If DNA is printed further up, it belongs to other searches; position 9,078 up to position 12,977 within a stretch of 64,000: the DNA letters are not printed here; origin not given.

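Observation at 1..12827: A >4,275-codon minus-strand ORF fills the first 12.8 kb and is missing from the ORF track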

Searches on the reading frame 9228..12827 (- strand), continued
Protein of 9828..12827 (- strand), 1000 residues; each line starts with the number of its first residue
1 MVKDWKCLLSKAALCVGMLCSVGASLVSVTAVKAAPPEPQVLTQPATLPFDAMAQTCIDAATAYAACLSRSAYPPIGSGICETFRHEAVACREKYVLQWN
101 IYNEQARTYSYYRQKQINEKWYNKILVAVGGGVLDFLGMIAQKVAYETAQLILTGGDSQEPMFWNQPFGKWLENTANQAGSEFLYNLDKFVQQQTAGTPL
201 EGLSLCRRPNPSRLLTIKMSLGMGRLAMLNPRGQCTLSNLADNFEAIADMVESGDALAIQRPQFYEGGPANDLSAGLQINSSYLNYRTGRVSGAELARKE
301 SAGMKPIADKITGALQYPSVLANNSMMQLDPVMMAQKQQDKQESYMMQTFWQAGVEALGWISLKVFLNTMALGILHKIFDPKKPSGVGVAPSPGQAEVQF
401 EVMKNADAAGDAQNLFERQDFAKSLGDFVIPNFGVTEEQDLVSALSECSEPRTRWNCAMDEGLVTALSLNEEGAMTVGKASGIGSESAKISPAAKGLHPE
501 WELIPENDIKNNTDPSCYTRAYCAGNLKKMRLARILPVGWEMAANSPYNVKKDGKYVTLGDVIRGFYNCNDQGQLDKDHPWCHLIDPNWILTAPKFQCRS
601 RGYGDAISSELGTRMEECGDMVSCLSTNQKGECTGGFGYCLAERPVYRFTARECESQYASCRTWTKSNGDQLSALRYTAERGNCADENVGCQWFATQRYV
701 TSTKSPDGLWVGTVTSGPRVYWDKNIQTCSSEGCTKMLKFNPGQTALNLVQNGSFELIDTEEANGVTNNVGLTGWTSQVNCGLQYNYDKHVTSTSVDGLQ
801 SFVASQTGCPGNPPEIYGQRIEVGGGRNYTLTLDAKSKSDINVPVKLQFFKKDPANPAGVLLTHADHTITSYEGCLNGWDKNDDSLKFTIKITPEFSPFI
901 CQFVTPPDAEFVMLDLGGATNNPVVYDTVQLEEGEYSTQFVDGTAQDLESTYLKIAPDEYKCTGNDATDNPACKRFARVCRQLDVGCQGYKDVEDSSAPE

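Call 59: search_protein_families(library=pfam, alignment_id=A5, max_evalue=0.1)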
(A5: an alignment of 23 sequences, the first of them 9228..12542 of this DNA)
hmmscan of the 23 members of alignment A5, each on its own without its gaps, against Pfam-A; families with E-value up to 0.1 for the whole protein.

A. member 1, window:9228-12542:- (1105 aa): 0 families

B. families by the number of members that match (of 23 scanned): 6 families
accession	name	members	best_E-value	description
PF02018.23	CBM_4_9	15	1.3e-08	Carbohydrate binding domain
PF23322.1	PPIase_AIP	1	0.01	AH receptor-interacting protein, N-terminal FKBP-type PPIase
PF13860.13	FlgD_ig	1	0.047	FlgD Ig-like domain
PF02163.28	Peptidase_M50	1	0.055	Peptidase family M50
PF17890.6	WW_like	1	0.078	Peptidoglycan hydrolase LytB WW-like domain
PF10814.13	CwsA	1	0.087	Cell wall synthesis protein CwsA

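Call 60: find_encoding_contigs(protein=P0043, flank=10000, max_places=2)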
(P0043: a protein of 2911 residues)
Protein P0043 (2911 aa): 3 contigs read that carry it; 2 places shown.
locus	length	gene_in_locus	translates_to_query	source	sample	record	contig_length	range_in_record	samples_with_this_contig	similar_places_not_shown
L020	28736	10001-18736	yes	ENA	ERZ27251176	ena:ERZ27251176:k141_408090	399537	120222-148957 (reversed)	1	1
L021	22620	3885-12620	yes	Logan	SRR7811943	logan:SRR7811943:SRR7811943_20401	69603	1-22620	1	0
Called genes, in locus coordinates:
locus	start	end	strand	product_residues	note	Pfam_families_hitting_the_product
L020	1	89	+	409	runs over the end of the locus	PF04932:Wzy_C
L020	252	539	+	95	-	PF00166:Cpn10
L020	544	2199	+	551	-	PF00118:Cpn60_TCP1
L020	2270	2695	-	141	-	PF13673:Acetyltransf_10, PF00583:Acetyltransf_1, PF13508:Acetyltransf_7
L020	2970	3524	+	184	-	-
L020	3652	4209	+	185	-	-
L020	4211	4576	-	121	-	PF04266:ASCH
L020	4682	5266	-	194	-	PF19040:SGNH (weak), PF00657:Lipase_GDSL (weak), PF04311:DUF459 (faint), PF13472:Lipase_GDSL_2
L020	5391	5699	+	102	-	PF09685:MamF_MmsF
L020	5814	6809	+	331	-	PF03462:PCRF, PF00472:RF-1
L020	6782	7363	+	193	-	PF01300:Sua5_yciO_yrdC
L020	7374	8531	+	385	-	PF07690:MFS_1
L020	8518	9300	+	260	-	PF00398:RrnaAD, PF08241:Methyltransf_11 (weak), PF13649:Methyltransf_25 (weak)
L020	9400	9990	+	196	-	PF18884:TSP3_bac (faint)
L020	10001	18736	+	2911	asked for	-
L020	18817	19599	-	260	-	-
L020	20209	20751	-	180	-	PF20803:PaaX_M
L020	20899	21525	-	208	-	-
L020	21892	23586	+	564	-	PF01551:Peptidase_M23 (faint)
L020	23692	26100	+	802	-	-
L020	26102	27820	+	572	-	-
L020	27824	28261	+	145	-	PF12666:PrgI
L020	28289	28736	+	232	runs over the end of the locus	PF26593:TraC-like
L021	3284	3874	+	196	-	PF18884:TSP3_bac (faint)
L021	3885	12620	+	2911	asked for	-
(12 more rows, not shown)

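Call 61: find_encoding_contigs(protein=P0010, flank=10000, max_places=2)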
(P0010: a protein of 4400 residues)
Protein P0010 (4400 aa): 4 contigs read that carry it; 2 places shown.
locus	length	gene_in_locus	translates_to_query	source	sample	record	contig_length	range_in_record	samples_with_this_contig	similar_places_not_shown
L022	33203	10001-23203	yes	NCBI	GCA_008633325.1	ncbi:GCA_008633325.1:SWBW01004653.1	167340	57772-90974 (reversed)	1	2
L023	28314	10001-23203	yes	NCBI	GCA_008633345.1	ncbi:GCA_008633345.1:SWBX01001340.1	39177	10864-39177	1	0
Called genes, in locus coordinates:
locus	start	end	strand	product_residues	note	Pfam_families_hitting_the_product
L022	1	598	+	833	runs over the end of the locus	PF00521:DNA_topoisoIV, PF03989:DNA_gyraseA_C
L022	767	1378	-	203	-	PF00574:CLP_protease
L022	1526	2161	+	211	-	-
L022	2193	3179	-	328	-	PF01368:DHH, PF02272:DHHA1 (weak)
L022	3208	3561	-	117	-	PF02033:RBFA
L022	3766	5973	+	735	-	PF02463:SMC_N, PF13175:AAA_15, PF13476:AAA_23, PF13304:AAA_21 (weak)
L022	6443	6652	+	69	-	PF11213:DUF3006 (weak)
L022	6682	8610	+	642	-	PF12229:PG_binding_4, PF04294:VanW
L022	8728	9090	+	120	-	PF00011:HSP20, PF17886:ArsA_HSP20 (weak)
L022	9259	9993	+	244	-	-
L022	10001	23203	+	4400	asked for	-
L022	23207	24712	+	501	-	-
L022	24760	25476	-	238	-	-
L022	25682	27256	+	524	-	PF08529:NusA_N, PF13184:KH_NusA_1st, PF26594:KH_NusA_2nd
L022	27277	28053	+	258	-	PF02096:60KD_IMP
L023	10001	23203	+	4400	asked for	-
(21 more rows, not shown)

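Call 71: predict_structure(alignment_id=A4)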
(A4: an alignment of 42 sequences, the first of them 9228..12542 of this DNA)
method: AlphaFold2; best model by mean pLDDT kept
length: 1105 residues; sequences in the alignment: 42
mean_pLDDT: 67.9   pTM: 0.36
mean pLDDT of the five models: 67.9, 67.1, 61.6, 60.5, 60.3
residues with pLDDT >= 90: 218; 70-90: 306; 50-70: 319; < 50: 262
segments of 3 or more residues with pLDDT < 50: 1-3, 115-137, 165-179, 206-215, 218-221, 285-341, 525-529, 540-570, 576-589, 602-613, 620-623, 882-937, 945-950, 1098-1105
pLDDT, mean of each block of 10 residues (from residue 1): 55 68 69 70 73 72 62 73 71 69 59 51 31 41 66 60 49 43 59 68 51 48 56 57 67 64 64 66 45 34 29 39 47 38 76 81 91 76 84 64 95 91 94 90 94 93 96 93 94 88 63 63 55 53 36 31 37 43 37 54 42 48 51 61 75 91 89 88 72 85 88 65 87 91 91 91 88 81 83 87 92 91 89 91 88 73 58 65 38 41 37 31 34 47 52 76 73 70 73 87 90 84 91 76 83 89 92 92 87 56 40
secondary structure, 60 per line:
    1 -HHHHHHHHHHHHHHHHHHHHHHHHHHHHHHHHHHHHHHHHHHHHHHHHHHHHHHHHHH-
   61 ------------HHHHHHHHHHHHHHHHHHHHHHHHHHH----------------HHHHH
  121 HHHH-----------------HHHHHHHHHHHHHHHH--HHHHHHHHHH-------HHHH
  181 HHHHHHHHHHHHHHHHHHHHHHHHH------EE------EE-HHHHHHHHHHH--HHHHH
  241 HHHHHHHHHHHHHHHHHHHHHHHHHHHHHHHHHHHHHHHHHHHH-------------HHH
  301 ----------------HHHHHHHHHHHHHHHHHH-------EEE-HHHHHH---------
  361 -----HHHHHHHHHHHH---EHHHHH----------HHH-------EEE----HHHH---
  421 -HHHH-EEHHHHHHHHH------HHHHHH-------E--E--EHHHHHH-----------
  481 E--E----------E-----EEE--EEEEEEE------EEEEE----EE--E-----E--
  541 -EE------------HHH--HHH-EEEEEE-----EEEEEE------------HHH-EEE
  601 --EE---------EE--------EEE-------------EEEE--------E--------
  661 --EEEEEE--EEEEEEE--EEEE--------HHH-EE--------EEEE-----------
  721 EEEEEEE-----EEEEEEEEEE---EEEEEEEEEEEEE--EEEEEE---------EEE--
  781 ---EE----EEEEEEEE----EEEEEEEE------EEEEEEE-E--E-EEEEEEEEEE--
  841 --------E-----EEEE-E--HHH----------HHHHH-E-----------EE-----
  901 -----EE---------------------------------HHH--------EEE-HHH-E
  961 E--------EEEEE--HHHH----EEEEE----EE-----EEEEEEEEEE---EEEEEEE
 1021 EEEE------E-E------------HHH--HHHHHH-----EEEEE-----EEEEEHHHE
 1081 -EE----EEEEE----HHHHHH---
elements in order (helices of 4 or more, strands of 3 or more residues): H2-59 H73-99 H116-124 H142-157 H160-169 H177-205 H223-233 H236-284 H317-334 E342-344 H346-351 H366-377 H382-386 E407-409 H414-417 H422-425 H429-437 H444-449 H464-469 E501-503 E506-512 E519-523 E565-570 E576-581 E598-600 E624-626 E640-643 E663-668 E671-677 E680-683 E706-709 E721-727 E733-742 E746-758 E761-766 E776-778 E790-797 E802-809 E816-822 E829-838 E855-858 H876-880 E952-954 E970-974 H977-980 E985-989 E1001-1010 E1014-1024 H1051-1056 E1062-1066 E1072-1076 E1088-1092 H1097-1102
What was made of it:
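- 11508..12722 (-): N-terminal domain of long helices, residues ~36-440, only 4 conserved Cys, with the family motif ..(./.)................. AF2 with a 42-sequence MSA predicts long helices at pLDDT 55-73 (call 71).
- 10593..11507 (-): Most conserved core block, residues 441-745, with serial C-x5/6-C pairs (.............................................). AF2 pLDDT 76-96 for residues 436-595 (call 71).
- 5928..10007 (-): Conserved Cys-stapled scaffold, residues 941-2300. It includes a second candidate jelly-roll at ~1241-1490, which carries a window-specific ~110-aa insertion with 4 extra Cys. AF2 pLDDT 70-92 for residues 1045-1185 (call 71).
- On CBM_4_9 (Pfam PF02018) / CBM4-CBM16-CBM22 jelly-roll, for residues ~746-940: AF2 block pLDDT 75-92 (call 71).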

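Call 73: fold_search(model_id=the predicted structure, library=pdb)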
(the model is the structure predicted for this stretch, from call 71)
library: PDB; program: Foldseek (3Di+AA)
matches with E <= 10: 1199; with E <= 0.001: 63
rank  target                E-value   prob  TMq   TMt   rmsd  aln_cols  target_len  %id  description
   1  2y6k_A                3.4e-07  1.00  0.12  0.67   4.7       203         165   18  Xylotetraose bound to X-2 engineered mutated CBM4-2 Carbohydrate Binding Module from a Thermostable Rhodothermus marin (released 2012-03-07)
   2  2y64_A                4.7e-07  1.00  0.12  0.66   5.2       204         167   19  Xylopentaose binding mutated (X-2 L110F) CBM4-2 Carbohydrate Binding Module from a Thermostable Rhodothermus marinus X (released 2012-03-07)
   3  3jxs_A                5.2e-07  1.00  0.10  0.56   9.1       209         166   17  Crystal structure of XG34, an evolved xyloglucan binding CBM (released 2009-10-27)
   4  2y6j                  6.8e-07  1.00  0.12  0.66   5.8       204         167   19  X-2 engineered mutated CBM4-2 Carbohydrate Binding Module from a Thermostable Rhodothermus marinus Xylanase (released 2012-03-07)
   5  3see                  6.8e-07  1.00  0.12  0.50   8.1       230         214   17  Crystal structure of a putative sugar binding protein (BT_4411) from Bacteroides thetaiotaomicron VPI-5482 at 1.25 A res (released 2011-08-03)
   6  4bj0_A                6.8e-07  1.00  0.10  0.52  10.7       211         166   16  Xyloglucan binding module (CBM4-2 X2-L110F) in complex with branched xyloses (released 2014-04-23)
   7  4d0q                  9.4e-07  1.00  0.10  0.58   7.1       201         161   15  Hyaluronan Binding Module of the Streptococcal Pneumoniae Hyaluronate Lyase (released 2014-08-06)
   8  1k42_MODEL_1_A        1.4e-06  1.00  0.12  0.64   4.6       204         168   17  The Solution Structure of the CBM4-2 Carbohydrate Binding Module from a Thermostable Rhodothermus marinus Xyla (released 2002-05-29)
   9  2zey_A                2.9e-06  1.00  0.11  0.71   4.2       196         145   16  Family 16 carbohydrate binding module (released 2008-03-04)
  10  2zex_A                5.2e-06  1.00  0.11  0.74   4.0       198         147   16  Family 16 carbohydrate binding module (released 2008-03-04)
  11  5w6h_A                5.2e-06  1.00  0.11  0.17   4.0       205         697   16  Crystal structure of Bacteriophage CBA120 tailspike protein 4 enzymatically active domain (TSP4dN, orf213) (released 2018-10-24)
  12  2zew_B                7.6e-06  1.00  0.11  0.72   4.2       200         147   16  Family 16 Cabohydrate Binding Domain Module 1 (released 2008-03-04)
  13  2zex_B                8.9e-06  1.00  0.11  0.75   4.0       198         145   16  Family 16 carbohydrate binding module (released 2008-03-04)
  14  3oea_A                9.4e-06  1.00  0.11  0.75   3.9       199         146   16  Crystal structure of the Q121E mutants of C.polysaccharolyticus CBM16-1 bound to cellopentaose (released 2010-08-25)
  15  1gui_A                9.4e-06  1.00  0.10  0.61   6.6       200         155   18  CBM4 structure and function (released 2002-09-26)
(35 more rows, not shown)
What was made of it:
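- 10008..10592 (-): Hypervariable CBM4/9/16/22-type beta-jelly-roll module, residues ~746-940. Foldseek E 3e-7, TM to target 0.56-0.76 to CBM4/CBM16 structures (call 73).
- On CBM_4_9 (Pfam PF02018) / CBM4-CBM16-CBM22 jelly-roll, for residues ~746-940: TM normalised to target 0.56-0.76 for CBM4/CBM16 entries (call 73).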

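Call 77: fold_search(model_id=the predicted structure, library=viral)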
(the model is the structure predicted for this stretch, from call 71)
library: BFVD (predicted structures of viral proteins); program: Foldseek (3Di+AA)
matches with E <= 10: 1151; with E <= 0.001: 253
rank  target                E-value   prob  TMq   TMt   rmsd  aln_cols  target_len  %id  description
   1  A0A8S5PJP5            3.9e-09  1.00  0.11  0.13  59.2       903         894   13  BppU domain protein (Fragment) [Siphoviridae sp. ctRcp9]
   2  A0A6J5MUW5            1.9e-08  1.00  0.11  0.11  28.4       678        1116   13  Uncharacterized protein [uncultured Caudovirales phage]
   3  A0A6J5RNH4            6.3e-08  1.00  0.12  0.24  15.4       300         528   14  Carbohydrate-binding, CenC-like [uncultured Caudovirales phage]
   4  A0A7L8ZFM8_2          1.7e-07  1.00  0.12  0.13  27.2       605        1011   13  (no name in the UniProt tables at hand)
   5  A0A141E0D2            2.3e-07  1.00  0.13  0.13   6.2       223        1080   13  PblB [Streptococcus phage phiARI0285-3]
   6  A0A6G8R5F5            3.3e-07  1.00  0.11  0.25  13.9       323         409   15  Tail fiber protein [Synechococcus phage S-N03]
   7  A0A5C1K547            3.7e-07  1.00  0.13  0.26  17.1       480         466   12  (no name in the UniProt tables at hand)
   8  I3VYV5                4.6e-07  1.00  0.12  0.28  11.2       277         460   13  (no name in the UniProt tables at hand)
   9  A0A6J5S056            6.3e-07  1.00  0.12  0.12  28.5       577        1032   10  Peptidase S74 domain-containing protein [uncultured Caudovirales phage]
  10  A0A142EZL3            8.3e-07  1.00  0.10  0.09  22.0       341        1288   11  (no name in the UniProt tables at hand)
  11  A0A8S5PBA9            1.0e-06  1.00  0.12  0.23   9.4       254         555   13  S-layer associated multidomain endoglucanase 16 carbohydrate binding module-2.9A [Siphoviridae sp. ctYtb10]
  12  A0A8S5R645            1.2e-06  1.00  0.10  0.15   7.2       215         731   12  DUF4832 domain-containing protein [Ackermannviridae sp. ctaCq7]
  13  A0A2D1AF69            1.5e-06  1.00  0.12  0.33   9.0       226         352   14  (no name in the UniProt tables at hand)
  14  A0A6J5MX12            1.6e-06  1.00  0.11  0.27  18.6       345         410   13  Uncharacterized protein [uncultured Caudovirales phage]
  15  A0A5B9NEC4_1          1.6e-06  1.00  0.11  0.11  27.6       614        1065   11  Tail fiber protein [Klebsiella phage KPN4]
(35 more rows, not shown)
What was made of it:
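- Tried and rejected: The other listed hits (CDTb, norovirus capsid) have rmsd of 18-26 Å and were rejected (calls 73, 77).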

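Call 79: search_protein_families(library=pfam, alignment_id=A7, max_evalue=0.01)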
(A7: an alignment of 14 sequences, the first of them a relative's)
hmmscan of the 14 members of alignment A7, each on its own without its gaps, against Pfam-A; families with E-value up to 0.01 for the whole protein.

A. member 1, P0008 (4463 aa): 0 families

B. families by the number of members that match (of 14 scanned): 2 families
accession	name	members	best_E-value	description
PF02018.23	CBM_4_9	8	1.2e-14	Carbohydrate binding domain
PF04862.18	DUF642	1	0.0071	Protein of unknown function (DUF642)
